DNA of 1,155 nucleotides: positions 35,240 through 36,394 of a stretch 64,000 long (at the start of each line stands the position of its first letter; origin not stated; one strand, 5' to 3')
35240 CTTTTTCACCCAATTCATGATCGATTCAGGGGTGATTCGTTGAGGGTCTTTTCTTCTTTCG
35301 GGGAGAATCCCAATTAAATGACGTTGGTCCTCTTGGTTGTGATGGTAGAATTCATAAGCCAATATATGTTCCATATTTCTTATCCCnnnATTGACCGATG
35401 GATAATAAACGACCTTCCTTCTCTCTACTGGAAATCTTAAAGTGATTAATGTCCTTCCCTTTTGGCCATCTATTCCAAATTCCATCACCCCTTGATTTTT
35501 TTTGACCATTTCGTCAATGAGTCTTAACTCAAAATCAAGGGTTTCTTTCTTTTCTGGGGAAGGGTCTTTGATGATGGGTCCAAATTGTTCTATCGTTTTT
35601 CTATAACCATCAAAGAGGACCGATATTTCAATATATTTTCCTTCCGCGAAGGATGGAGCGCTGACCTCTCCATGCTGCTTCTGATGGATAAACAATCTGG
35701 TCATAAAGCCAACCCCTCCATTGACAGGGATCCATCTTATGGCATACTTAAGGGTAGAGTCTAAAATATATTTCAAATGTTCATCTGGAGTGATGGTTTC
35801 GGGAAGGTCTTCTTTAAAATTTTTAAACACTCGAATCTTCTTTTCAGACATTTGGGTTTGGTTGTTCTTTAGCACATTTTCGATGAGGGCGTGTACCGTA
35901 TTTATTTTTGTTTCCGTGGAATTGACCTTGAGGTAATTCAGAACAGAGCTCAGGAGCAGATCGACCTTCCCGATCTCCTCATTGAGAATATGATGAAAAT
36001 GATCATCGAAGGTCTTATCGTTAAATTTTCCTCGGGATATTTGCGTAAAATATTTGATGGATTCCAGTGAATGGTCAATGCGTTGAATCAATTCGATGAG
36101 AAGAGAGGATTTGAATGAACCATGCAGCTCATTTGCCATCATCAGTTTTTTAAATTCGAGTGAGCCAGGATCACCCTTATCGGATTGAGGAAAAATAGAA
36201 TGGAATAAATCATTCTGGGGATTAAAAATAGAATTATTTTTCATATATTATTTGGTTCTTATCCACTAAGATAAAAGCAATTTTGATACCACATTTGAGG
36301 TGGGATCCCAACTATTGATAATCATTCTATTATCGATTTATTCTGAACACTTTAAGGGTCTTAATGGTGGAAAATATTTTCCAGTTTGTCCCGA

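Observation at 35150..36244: Operon of a degenerate histidine-kinase-like protein and a small conserved protein, with paralogs elsewhere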

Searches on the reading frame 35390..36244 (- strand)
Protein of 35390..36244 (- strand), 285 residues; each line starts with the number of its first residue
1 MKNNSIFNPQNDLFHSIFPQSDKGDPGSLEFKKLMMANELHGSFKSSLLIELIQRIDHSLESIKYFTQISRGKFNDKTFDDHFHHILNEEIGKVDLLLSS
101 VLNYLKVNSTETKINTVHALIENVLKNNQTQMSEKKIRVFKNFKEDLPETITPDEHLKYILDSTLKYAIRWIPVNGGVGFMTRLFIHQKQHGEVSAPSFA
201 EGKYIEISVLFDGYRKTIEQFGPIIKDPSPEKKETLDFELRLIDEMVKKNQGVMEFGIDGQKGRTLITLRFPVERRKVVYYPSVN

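Call 6: search_protein_families(library=pfam, proteins=[window:35390-36244:-], max_evalue=1)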
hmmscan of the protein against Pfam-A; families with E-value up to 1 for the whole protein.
window:35390-36244:- (285 aa): 4 families
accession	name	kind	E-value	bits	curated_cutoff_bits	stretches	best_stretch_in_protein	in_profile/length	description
PF20949.2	Flu_PB2_3rd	-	0.046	14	27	1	129-188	70-129/143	Influenza RNA polymerase PB2 middle domain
PF18710.7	ComR_TPR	-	0.07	13.2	26.5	1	59-143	51-138/222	ComR tetratricopeptide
PF11864.13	DUF3384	-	0.13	11.4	28.1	0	46-88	47-90/473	Domain of unknown function (DUF3384)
PF05184.20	SapB_1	-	0.34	11.4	25.2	0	100-114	12-26/38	Saposin-like type B, region 1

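Call 7: search_protein_families(library=ncbifam, proteins=[window:35390-36244:-], max_evalue=1)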
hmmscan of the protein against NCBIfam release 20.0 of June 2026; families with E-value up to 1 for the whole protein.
window:35390-36244:- (285 aa): 6 families
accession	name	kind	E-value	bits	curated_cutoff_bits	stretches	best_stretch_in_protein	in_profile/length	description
NF008468.0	PRK11360.1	equivalog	2.2e-07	29.6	646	1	59-188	410-538/616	two-component system sensor histidine kinase AtoS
NF046044.1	PnpS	equivalog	9.7e-07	28.1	400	1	63-180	188-309/390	two-component system histidine kinase PnpS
NF006800.0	PRK09303.1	equivalog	0.00066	18.7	342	1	71-179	184-295/383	histidine kinase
NF033092.0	HK_WalK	equivalog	0.0015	17.2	725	1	65-182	393-514/594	cell wall metabolism sensor histidine kinase WalK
NF045911.1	TCSHisKinNblS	equivalog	0.0038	15.6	1000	1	81-185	426-533/621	two-component system sensor histidine kinase NblS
NF007688.0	PRK10364.1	equivalog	0.075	11.8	479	1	56-180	251-375/460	two-component system sensor histidine kinase ZraS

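Call 18: find_homologous_proteins(query=window:35390-36244:-, max_evalue=0.001)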
Query window:35390-36244:- (285 aa): 446 proteins with E <= 0.001 among 1136 candidates; the best 120 are listed.
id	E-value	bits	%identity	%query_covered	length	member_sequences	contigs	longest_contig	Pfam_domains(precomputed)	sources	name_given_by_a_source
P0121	6.0e-163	559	88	100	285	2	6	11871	-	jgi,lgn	-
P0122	9.8e-163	558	89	100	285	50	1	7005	-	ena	-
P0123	2.4e-162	557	88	100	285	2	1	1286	-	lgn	-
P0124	2.1e-161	554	87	100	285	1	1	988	-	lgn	-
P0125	3.5e-161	553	88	100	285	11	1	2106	-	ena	-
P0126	1.8e-159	548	86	100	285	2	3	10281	-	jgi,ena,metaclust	metaclust:\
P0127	1.9e-159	548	87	100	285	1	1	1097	-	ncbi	-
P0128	1.6e-157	541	85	100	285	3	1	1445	-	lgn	-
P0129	5.1e-154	530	86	100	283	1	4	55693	-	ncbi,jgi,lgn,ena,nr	ncbi:MAG: hypothetical protein KGZ49_09585 [Syntrophaceae bacterium]|nr:hypothetical protein [Syntro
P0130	4.3e-146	504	82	100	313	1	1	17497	-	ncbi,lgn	-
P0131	2.1e-144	498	90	88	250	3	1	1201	-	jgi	jgi:hypothetical protein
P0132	2.8e-137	475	76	100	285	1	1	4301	-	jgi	-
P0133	4.4e-127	442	72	100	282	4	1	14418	-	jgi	-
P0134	2.9e-124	432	71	100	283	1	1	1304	-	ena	-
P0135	2.2e-123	429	70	100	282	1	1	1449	-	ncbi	-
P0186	2.1e-66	243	49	86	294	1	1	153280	-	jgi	jgi:light-regulated signal transduction histidine kinase (bacteriophytochrome)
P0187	2.4e-66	242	44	99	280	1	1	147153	-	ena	-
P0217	9.0e-65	237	45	94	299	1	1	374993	-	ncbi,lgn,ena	-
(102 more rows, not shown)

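Call 19: find_encoding_contigs(protein=P0217, flank=8000, max_places=2)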
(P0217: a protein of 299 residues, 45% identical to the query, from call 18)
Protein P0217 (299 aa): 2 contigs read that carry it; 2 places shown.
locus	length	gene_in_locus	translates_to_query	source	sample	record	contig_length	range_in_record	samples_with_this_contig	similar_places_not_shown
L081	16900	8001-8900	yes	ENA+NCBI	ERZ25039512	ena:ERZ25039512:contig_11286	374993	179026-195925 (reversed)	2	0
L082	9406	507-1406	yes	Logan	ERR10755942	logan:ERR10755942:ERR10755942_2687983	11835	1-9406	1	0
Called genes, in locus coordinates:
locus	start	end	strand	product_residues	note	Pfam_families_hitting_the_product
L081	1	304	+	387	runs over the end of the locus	PF22020:RlmL_1st, PF02926:THUMP, PF01170:UPF0020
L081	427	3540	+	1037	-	PF02384:N6_Mtase, PF07669:Eco57I (weak), PF18135:Type_ISP_C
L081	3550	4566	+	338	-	PF06144:DNA_pol3_delta, PF21694:DNA_pol3_delta_C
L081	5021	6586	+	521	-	PF03023:MurJ, PF01554:MatE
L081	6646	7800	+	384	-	PF01266:DAO, PF13450:NAD_binding_8 (faint)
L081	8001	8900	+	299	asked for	-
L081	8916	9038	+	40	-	-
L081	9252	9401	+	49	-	-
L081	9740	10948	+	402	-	PF02706:Wzz, PF13807:GNVR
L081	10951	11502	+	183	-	PF02357:NusG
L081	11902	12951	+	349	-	PF01370:Epimerase, PF16363:GDP_Man_Dehyd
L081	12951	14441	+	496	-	PF04932:Wzy_C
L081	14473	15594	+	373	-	PF13477:Glyco_trans_4_2, PF20706:GT4-conflict (faint), PF13439:Glyco_transf_4, PF13579:Glyco_trans_4_4, PF00534:Glycos_transf_1, PF13692:Glyco_trans_1_4, PF13524:Glyco_trans_1_2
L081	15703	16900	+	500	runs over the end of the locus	PF03023:MurJ, PF01554:MatE (weak)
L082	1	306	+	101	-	?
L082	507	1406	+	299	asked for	-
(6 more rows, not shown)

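Call 20: find_encoding_contigs(protein=P0186, flank=8000, max_places=2)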
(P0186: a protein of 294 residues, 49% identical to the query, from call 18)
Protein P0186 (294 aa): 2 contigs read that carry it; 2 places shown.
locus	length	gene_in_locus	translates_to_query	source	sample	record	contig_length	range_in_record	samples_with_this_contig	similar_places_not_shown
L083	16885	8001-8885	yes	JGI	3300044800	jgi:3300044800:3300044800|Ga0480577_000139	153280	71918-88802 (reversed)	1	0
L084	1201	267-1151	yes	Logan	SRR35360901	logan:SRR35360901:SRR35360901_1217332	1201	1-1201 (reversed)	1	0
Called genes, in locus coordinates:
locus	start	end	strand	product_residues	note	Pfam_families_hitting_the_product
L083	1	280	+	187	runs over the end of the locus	PF08207:EFP_N, PF01132:EFP, PF09285:Elong-fact-P_C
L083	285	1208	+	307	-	PF00152:tRNA-synt_2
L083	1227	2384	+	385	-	PF22020:RlmL_1st, PF02926:THUMP, PF01170:UPF0020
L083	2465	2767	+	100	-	PF01909:NTP_transf_2, PF18765:Polbeta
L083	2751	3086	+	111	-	PF01934:HepT-like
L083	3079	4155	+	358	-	PF06144:DNA_pol3_delta, PF21694:DNA_pol3_delta_C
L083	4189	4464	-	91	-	PF01649:Ribosomal_S20p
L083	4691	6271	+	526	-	PF03023:MurJ, PF01554:MatE (weak)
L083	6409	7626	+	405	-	PF00890:FAD_binding_2 (weak), PF01266:DAO, PF13450:NAD_binding_8 (faint), PF13738:Pyr_redox_3 (faint)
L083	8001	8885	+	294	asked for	-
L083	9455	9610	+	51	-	-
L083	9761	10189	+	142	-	-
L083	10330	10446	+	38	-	-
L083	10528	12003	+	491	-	-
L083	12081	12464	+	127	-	-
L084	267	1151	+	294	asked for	-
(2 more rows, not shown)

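Call 21: find_encoding_contigs(protein=P0187, flank=8000, max_places=2)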
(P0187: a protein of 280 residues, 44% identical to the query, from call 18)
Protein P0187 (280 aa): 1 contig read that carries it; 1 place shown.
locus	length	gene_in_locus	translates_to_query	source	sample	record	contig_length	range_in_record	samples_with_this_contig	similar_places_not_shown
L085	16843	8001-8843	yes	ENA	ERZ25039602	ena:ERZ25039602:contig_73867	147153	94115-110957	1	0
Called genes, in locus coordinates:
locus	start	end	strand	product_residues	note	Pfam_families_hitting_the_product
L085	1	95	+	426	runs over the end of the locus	PF22020:RlmL_1st, PF02926:THUMP, PF01170:UPF0020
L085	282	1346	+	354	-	PF06144:DNA_pol3_delta, PF21694:DNA_pol3_delta_C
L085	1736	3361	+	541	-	PF01554:MatE (faint), PF03023:MurJ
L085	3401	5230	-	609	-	PF06808:DctM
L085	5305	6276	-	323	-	PF16868:NMT1_3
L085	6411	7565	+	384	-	PF00890:FAD_binding_2 (faint), PF01266:DAO, PF01946:Thi4 (faint)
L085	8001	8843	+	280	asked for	-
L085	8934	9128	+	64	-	PF00830:Ribosomal_L28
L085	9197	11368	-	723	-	PF01966:HD, PF13328:HD_4, PF04607:RelA_SpoT, PF02824:TGS, PF19296:RelA_AH, PF28438:RelA_RIS, PF01842:ACT, PF13291:ACT_4, +1 more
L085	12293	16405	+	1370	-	PF03534:SpvB, PF26806:Phage_T4_Y04F (faint), PF13517:FG-GAP_3 (faint), PF12256:TcdB_toxin_midN, PF20041:DUF6443 (faint)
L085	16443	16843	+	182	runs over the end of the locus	PF05593:RHS_repeat (faint)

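Call 39: search_solved_structures(query=window:35390-36244:-, max_evalue=1, show_alignments=2)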
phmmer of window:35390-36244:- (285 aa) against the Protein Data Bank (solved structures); distinct sequences matched with E-value up to 1: 2.
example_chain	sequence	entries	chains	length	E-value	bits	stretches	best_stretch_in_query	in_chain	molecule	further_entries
1r52_A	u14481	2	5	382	0.59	13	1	37-89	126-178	Chorismate synthase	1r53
9jfj_A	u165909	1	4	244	0.97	12.3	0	189-274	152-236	Sensor histidine kinase ZraS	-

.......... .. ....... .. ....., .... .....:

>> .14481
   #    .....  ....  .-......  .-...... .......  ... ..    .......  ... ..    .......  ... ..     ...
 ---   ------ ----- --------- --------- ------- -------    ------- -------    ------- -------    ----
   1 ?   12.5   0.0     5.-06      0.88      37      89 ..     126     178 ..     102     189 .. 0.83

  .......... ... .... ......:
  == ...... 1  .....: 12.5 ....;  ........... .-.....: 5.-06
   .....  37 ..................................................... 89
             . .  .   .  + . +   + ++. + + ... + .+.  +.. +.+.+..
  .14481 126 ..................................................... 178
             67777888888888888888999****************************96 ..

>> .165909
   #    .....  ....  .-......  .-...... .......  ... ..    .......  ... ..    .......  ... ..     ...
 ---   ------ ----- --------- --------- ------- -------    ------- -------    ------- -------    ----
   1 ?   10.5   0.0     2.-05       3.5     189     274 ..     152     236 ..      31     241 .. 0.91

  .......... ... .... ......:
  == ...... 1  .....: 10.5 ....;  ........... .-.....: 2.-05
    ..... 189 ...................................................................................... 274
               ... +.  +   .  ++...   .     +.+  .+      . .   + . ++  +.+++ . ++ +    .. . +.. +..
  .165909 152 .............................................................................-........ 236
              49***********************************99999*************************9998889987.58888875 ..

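Call 42: search_solved_structures(query=A3, max_evalue=0.01, show_alignments=1)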
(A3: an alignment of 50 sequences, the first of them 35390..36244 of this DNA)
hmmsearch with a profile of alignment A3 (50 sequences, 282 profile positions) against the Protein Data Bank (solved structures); distinct sequences matched with E-value up to 0.01: 2.
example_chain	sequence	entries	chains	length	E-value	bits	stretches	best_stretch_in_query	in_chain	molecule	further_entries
9jfj_A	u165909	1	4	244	1.2e-09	40.9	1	31-270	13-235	Sensor histidine kinase ZraS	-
1r62_A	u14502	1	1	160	0.0067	18.8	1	111-185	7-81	Nitrogen regulation protein NR(II)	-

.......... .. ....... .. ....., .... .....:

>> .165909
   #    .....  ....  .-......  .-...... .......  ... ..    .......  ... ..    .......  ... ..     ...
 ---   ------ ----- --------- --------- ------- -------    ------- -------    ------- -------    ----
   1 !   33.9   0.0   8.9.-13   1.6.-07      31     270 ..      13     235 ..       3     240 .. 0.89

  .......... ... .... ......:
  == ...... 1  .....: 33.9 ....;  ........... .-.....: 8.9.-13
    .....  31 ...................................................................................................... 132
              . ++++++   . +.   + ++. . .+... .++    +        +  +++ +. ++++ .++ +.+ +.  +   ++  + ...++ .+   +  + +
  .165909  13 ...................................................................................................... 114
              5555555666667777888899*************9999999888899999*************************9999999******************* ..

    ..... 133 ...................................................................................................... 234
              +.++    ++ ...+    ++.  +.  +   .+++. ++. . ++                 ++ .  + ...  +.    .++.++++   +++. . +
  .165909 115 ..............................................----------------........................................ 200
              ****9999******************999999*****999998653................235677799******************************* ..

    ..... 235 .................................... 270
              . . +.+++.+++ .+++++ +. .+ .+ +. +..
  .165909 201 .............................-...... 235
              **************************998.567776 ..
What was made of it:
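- On Two-component sensor histidine kinase (HisKA + HATPase_c): The family profile matches ZraS 9jfj full-length at E 1.2e-9 (call 42).
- The family profile aligns full-length to the ZraS DHp+CA core, E 1.2e-9 (call 42).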

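Call 46: search_protein_families(library=phrogs, proteins=[window:35390-36244:-], max_evalue=1)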
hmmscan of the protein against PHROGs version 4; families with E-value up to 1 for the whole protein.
window:35390-36244:- (285 aa): 1 family
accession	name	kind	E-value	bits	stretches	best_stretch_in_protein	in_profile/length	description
phrog_10912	-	other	0.48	9.3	1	55-171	750-869/970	kinase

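Call 47: search_protein_families(library=padloc, proteins=[window:35390-36244:-], max_evalue=1)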
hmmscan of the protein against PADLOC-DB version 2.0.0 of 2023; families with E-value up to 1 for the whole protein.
window:35390-36244:- (285 aa): 0 families

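Call 67: predict_structure(alignment_id=A3)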
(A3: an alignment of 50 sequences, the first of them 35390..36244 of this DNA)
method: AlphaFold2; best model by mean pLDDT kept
length: 285 residues; sequences in the alignment: 50
mean_pLDDT: 75.7   pTM: 0.56
mean pLDDT of the five models: 75.7, 75.5, 73.5, 70.9, 67.7
residues with pLDDT >= 90: 125; 70-90: 66; 50-70: 28; < 50: 66
segments of 3 or more residues with pLDDT < 50: 1-41, 191-197, 218-233
pLDDT, mean of each block of 10 residues (from residue 1): 36 41 45 46 65 87 91 92 94 90 75 85 95 94 91 92 94 93 81 49 90 64 37 63 92 88 90 73 48
secondary structure, 60 per line:
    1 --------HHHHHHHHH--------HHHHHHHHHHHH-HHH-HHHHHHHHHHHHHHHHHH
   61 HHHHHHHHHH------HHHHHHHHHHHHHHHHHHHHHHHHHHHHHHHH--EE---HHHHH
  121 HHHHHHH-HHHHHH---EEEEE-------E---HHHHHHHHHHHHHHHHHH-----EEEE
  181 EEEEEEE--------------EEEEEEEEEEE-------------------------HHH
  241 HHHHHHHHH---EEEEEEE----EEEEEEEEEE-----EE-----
elements in order: H9-17 H26-37 H43-70 H77-108 H116-127 H129-134 E138-142 H154-171 E177-187 E202-212 H238-249 E253-259 E264-273
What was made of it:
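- On Two-component sensor histidine kinase (HisKA + HATPase_c): The AF2 secondary structure agrees (call 67). They are of low confidence, have no hydrophobic segment and hit no domain (calls 6, 67).
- The AF2 model has DHp helices and a CA sandwich with a disordered lid (call 67).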

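Call 72: fold_search(model_id=the predicted structure, library=pdb)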
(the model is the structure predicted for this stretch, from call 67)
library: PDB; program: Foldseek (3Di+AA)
matches with E <= 10: 811; with E <= 0.001: 246
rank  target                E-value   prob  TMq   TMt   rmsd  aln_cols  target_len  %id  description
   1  9jfj_A                3.0e-10  1.00  0.40  0.48  19.3       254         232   16  Crystal structure of the cytoplasmic domain of ZraS in ADP-bound form (released 2025-03-26)
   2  9jfj_C                5.4e-10  1.00  0.40  0.48  19.6       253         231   17  Crystal structure of the cytoplasmic domain of ZraS in ADP-bound form (released 2025-03-26)
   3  8f5z_B                9.3e-10  1.00  0.39  0.14  22.8       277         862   13  Composite map of CryoEM structure of Arabidopsis thaliana phytochrome A (released 2023-06-28)
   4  8isk_B                1.0e-09  1.00  0.39  0.14  18.3       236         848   13  Pr conformer of Zea mays phytochrome A1 - ZmphyA1-Pr (released 2023-08-09)
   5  8isi_A                1.0e-09  1.00  0.38  0.14  23.9       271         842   13  Photochromobilin-free form of Arabidopsis thaliana phytochrome A - apo-AtphyA (released 2023-08-09)
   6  9jfj_D                1.3e-09  1.00  0.40  0.47  18.5       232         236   16  Crystal structure of the cytoplasmic domain of ZraS in ADP-bound form (released 2025-03-26)
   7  8isk_A                1.4e-09  1.00  0.39  0.14  24.9       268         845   13  Pr conformer of Zea mays phytochrome A1 - ZmphyA1-Pr (released 2023-08-09)
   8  9jfj_B                1.5e-09  1.00  0.39  0.48  18.2       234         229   18  Crystal structure of the cytoplasmic domain of ZraS in ADP-bound form (released 2025-03-26)
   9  8isj_A                2.4e-09  1.00  0.40  0.14  23.4       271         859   12  Pr conformer of Arabidopsis thaliana phytochrome A - AtphyA-Pr (released 2023-08-09)
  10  6dk7_H                3.7e-09  1.00  0.41  0.51  18.0       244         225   16  RetS histidine kinase region with cobalt (released 2019-03-20)
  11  9eut_A                3.9e-09  1.00  0.38  0.16  19.7       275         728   12  Cryo-EM structure of the full-length Pseudomonas aeruginosa bacteriophytochrome in its Pr state (released 2024-09-04)
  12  7rzw_B                4.6e-09  1.00  0.37  0.14  26.1       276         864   11  CryoEM structure of Arabidopsis thaliana phytochrome B (released 2022-04-13)
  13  8g3a_D                5.9e-09  1.00  0.38  0.33  21.7       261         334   14  BceAB-S nucleotide free TM state 1 (released 2023-06-21)
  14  6dk8_A                6.6e-09  1.00  0.40  0.50  18.2       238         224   13  RetS kinase region without cobalt (released 2019-03-20)
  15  8vc9_B                6.6e-09  1.00  0.41  0.31  20.2       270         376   14  Hybrid response regulator LvrB from Leptospira / phosphorylated REC form (released 2024-12-18)
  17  7n0e_B                7.5e-09  1.00  0.37  0.53  15.6       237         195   14  Co-complex of the histidine kinase region of RetS and the dimerization and histidine phosphotransfer domain of GacS (released 2022-03-09)
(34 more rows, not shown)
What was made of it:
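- On Two-component sensor histidine kinase (HisKA + HATPase_c): Foldseek matches ZraS, CpxA and HK853 at E 1e-8 to 3e-10 (call 72).
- Closest known: RetS. Same: Both are among the top structural matches (call 72).
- Foldseek top hits are kinase cores: ZraS at 3e-10, plus the known pseudokinases RetS and DivL (call 72). RetS kinase-region structures, including the RetS-GacS DHp co-complex 7n0e, are among the best structural matches (call 72).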
